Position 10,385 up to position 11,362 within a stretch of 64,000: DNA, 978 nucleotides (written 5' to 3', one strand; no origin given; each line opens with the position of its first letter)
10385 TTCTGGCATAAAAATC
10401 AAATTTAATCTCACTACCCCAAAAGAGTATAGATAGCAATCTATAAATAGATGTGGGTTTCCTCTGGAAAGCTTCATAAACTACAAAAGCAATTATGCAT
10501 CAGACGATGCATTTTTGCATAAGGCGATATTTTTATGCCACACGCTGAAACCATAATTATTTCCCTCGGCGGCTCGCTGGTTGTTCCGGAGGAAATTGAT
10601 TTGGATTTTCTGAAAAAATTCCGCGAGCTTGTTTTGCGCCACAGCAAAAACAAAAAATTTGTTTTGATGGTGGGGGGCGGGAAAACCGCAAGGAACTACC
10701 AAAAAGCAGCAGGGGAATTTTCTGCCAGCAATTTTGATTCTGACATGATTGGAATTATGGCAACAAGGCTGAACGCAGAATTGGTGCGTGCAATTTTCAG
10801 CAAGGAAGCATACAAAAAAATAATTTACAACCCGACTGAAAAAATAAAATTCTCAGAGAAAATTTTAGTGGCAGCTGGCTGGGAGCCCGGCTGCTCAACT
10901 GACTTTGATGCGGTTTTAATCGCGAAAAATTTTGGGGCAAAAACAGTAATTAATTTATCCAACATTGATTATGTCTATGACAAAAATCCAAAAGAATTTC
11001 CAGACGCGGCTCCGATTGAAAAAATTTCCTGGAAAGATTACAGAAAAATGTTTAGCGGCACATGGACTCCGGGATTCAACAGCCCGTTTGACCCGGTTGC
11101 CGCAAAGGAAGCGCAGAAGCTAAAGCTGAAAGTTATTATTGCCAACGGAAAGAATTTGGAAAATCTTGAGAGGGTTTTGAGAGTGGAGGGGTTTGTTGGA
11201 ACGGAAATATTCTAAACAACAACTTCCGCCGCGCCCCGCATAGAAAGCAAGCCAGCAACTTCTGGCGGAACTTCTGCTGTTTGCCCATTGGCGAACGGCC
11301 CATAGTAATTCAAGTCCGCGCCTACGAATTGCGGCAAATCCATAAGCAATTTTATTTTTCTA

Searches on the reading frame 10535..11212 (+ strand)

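Call 13: search_protein_families(library=ncbifam, proteins=[window:10535-11212:+], max_evalue=0.001)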
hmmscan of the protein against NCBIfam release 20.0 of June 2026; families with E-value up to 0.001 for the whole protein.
seq(226 aa): 5 families
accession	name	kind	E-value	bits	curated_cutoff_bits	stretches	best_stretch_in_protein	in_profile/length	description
TIGR02076.1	pyrH_arch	equivalog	1.4e-59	201.4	158.05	1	7-225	1-221/222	UMP kinase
TIGR02075.1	pyrH_bact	equivalog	2e-12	47.2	243.9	1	19-169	17-185/233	UMP kinase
NF040647.1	IPPK_Arch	equivalog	3.2e-12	46.3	120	1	128-225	160-259/259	isopentenyl phosphate kinase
NF040622.1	MfnE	equivalog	1.6e-06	27.9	300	1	8-217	3-202/211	[5-(aminomethyl)furan-3-yl]methyl phosphate kinase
TIGR01027.1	proB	equivalog_domain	1.6e-06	27.5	186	1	123-217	146-244/363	glutamate 5-kinase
